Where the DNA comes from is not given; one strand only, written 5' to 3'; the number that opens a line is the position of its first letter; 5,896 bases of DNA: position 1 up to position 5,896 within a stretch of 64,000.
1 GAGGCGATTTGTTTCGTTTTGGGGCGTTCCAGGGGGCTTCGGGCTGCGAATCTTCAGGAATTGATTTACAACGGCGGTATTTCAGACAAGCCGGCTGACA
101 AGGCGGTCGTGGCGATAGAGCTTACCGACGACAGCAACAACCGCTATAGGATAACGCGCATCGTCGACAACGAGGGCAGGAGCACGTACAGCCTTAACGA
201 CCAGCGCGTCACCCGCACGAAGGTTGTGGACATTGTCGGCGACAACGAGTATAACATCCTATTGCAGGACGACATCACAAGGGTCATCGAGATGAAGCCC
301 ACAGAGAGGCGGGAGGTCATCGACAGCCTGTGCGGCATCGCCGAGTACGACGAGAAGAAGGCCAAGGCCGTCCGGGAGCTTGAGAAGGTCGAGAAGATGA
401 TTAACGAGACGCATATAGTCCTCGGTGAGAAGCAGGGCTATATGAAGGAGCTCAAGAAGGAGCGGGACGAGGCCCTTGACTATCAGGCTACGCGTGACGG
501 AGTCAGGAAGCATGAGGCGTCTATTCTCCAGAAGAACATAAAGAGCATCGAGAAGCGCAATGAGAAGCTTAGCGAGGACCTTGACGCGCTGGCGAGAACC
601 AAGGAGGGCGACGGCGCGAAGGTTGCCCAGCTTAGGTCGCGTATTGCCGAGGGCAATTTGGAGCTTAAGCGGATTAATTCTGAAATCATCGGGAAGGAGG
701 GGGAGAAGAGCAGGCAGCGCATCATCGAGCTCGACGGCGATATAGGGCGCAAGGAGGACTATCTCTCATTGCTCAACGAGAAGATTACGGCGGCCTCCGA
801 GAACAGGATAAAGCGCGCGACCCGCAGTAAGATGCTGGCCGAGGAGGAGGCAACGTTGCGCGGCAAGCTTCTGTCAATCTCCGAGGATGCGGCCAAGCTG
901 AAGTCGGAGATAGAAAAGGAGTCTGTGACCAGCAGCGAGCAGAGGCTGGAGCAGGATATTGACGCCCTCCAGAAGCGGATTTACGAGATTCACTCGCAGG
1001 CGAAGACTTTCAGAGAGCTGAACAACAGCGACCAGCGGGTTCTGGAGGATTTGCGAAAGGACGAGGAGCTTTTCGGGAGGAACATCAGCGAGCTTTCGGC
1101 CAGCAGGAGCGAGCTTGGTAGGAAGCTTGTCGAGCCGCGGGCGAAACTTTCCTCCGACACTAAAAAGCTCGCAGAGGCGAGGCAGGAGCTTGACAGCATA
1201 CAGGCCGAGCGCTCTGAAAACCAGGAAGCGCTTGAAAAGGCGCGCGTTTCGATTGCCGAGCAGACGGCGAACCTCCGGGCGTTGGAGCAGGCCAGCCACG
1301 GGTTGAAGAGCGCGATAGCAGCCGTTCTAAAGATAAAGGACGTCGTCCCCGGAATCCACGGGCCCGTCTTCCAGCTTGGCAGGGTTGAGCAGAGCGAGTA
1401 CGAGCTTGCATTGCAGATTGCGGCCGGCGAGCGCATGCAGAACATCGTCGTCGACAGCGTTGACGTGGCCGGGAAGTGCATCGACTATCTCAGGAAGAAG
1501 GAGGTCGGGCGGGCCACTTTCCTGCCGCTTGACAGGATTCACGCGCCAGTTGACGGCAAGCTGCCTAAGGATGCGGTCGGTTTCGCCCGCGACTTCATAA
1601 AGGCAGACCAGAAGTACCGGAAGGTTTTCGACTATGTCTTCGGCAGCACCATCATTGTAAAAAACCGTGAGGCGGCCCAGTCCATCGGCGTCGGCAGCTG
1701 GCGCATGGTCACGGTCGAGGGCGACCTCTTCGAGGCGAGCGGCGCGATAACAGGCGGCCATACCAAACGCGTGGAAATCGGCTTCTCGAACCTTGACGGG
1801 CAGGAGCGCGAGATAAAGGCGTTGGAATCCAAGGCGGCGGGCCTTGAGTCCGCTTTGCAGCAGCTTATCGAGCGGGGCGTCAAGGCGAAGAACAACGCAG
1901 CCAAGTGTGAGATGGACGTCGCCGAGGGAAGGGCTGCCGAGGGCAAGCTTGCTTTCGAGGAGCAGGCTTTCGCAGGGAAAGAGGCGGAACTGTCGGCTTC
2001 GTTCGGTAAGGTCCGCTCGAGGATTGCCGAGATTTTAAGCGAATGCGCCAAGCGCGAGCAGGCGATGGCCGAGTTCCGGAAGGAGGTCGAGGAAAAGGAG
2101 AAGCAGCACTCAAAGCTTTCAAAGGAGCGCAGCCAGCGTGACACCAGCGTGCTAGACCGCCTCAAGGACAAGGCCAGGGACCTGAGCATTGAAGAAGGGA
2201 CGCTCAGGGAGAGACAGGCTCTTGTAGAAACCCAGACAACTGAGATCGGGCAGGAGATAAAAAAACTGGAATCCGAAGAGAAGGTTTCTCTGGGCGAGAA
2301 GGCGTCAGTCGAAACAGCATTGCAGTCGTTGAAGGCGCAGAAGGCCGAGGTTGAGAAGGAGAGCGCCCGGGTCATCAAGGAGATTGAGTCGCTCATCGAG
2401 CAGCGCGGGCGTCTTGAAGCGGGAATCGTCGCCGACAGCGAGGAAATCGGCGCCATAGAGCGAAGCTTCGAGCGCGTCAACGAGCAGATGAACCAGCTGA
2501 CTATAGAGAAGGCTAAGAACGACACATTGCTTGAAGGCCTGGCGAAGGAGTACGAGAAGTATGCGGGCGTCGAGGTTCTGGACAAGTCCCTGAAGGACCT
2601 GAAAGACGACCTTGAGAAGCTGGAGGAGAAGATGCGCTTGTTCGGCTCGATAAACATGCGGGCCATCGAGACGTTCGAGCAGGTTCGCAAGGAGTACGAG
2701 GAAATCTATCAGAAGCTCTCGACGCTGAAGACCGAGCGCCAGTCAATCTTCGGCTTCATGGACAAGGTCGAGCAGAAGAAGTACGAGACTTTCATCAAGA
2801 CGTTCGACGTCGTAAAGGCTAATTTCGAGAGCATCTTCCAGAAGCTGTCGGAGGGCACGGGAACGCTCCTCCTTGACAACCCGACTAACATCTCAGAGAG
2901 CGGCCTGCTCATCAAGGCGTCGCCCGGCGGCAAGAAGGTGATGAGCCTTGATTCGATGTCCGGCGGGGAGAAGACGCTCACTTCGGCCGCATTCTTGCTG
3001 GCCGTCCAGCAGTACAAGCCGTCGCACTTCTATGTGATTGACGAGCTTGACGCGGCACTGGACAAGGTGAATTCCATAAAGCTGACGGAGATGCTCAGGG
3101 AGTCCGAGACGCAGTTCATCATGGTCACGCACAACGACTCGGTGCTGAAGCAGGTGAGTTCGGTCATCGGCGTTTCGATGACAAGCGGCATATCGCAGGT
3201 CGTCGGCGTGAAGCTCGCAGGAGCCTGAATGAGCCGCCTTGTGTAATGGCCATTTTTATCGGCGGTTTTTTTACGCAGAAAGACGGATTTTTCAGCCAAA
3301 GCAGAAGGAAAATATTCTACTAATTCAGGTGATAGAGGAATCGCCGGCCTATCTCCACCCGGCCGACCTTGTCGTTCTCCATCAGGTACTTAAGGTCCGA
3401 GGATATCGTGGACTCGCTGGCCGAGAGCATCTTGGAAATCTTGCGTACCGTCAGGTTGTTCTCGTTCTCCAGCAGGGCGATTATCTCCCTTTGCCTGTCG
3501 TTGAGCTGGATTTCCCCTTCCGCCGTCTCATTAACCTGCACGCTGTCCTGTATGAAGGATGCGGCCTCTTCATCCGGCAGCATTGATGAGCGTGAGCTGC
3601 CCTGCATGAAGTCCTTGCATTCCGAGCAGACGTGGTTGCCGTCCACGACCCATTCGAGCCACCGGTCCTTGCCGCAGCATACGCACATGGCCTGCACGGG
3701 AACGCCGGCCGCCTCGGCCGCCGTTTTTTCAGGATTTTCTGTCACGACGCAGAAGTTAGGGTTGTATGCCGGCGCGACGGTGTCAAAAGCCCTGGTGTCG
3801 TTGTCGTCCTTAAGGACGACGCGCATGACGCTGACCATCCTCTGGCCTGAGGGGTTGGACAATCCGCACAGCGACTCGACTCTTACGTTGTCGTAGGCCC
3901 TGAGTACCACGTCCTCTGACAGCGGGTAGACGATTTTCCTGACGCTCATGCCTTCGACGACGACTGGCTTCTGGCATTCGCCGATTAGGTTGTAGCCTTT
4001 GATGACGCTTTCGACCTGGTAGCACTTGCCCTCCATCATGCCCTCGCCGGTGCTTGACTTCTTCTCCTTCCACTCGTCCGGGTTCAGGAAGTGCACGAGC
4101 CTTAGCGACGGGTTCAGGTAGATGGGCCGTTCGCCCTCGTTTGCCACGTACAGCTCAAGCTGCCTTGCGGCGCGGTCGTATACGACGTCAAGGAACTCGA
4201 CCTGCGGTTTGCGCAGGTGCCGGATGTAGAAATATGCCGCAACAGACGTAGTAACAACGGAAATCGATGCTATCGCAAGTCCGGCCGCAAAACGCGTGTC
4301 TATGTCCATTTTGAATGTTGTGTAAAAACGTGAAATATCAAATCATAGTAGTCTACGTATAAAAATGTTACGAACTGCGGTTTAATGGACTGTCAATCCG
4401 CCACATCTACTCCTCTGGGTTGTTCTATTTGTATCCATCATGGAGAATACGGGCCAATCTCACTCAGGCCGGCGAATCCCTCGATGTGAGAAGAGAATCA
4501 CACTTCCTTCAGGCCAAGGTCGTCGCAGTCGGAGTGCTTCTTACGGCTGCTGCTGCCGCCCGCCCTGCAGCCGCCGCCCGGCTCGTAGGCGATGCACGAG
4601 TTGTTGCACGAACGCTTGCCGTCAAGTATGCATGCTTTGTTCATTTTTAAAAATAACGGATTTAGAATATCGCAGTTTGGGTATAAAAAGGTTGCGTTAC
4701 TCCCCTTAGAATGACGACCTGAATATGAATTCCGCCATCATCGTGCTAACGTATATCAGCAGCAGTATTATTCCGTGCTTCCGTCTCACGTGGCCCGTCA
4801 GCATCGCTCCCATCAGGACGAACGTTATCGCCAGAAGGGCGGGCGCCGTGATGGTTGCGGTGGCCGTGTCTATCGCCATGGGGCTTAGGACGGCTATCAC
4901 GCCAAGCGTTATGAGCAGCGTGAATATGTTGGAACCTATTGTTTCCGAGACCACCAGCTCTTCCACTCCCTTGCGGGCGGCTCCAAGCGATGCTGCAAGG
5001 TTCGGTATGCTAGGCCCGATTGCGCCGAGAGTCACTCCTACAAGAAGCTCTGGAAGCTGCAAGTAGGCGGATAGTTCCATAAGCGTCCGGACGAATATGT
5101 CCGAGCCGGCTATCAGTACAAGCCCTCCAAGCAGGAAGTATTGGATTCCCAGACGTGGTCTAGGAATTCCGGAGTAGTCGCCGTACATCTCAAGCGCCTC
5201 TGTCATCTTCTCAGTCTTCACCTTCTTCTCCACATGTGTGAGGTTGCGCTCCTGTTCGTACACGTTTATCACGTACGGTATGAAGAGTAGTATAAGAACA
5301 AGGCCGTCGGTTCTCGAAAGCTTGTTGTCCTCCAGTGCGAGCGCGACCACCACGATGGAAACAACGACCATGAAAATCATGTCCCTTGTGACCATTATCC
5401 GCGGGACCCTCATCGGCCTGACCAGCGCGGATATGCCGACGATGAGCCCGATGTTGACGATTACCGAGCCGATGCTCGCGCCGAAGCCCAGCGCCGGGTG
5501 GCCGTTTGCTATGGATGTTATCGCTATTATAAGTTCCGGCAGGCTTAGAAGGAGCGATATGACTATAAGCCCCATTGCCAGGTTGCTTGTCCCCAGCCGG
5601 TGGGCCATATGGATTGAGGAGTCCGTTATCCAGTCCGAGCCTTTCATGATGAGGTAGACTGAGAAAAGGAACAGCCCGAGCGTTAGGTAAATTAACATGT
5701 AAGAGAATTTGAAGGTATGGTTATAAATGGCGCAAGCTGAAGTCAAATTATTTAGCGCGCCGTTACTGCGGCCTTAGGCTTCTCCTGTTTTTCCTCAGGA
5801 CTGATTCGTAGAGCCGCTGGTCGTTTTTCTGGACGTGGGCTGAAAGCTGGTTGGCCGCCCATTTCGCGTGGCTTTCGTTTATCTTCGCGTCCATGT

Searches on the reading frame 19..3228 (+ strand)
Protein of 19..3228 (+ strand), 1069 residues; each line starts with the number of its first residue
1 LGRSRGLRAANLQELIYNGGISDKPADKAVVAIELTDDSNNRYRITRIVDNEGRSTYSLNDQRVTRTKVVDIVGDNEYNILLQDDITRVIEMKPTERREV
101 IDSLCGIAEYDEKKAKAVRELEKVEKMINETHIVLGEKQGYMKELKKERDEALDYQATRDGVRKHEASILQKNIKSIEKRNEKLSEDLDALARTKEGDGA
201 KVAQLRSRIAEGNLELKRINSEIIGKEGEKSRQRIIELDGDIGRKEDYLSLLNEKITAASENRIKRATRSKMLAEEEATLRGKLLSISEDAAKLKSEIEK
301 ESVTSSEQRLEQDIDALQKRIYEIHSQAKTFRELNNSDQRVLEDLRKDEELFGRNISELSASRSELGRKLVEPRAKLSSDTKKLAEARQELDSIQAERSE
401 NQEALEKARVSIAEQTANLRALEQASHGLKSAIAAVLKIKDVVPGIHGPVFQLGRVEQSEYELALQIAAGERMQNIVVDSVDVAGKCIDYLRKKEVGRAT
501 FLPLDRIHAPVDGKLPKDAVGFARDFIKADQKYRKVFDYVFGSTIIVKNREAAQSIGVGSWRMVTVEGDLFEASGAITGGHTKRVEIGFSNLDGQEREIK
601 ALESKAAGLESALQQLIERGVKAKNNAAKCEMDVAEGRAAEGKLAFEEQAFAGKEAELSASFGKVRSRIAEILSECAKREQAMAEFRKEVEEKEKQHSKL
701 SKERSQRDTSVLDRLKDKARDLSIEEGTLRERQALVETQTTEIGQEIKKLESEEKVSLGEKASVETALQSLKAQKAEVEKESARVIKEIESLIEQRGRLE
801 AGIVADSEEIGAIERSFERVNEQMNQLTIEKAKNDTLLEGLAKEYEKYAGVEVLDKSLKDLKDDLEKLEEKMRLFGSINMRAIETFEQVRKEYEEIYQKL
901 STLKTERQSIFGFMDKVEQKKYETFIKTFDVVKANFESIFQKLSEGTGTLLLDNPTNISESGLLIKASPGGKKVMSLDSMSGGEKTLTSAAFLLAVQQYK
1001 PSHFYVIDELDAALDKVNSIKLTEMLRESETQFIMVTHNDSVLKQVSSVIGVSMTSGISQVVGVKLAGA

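Call 10: search_protein_families(library=pfam, proteins=[window:19-3228:+], max_evalue=0.01)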
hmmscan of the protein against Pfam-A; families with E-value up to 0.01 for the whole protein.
window:19-3228:+ (1069 aa): 2 families
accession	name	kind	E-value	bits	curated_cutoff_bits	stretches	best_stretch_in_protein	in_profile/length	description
PF06470.18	SMC_hinge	-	3.6e-32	111.6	22.5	1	444-556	2-115/116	SMC proteins Flexible Hinge Domain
PF02463.25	SMC_N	-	2.3e-30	106.1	40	1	3-1058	52-218/220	RecF/RecN/SMC N terminal domain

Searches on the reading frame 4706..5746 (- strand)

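Call 22: search_protein_families(library=pfam, proteins=[window:4706-5746:-], max_evalue=0.01)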
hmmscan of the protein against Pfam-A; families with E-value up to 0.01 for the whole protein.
window:4706-5746:- (346 aa): 1 family
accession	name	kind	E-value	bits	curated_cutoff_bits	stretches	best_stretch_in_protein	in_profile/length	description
PF01699.29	Na_Ca_ex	-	1.7e-47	161.6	24.9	2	23-161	3-148/151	Sodium/calcium exchanger protein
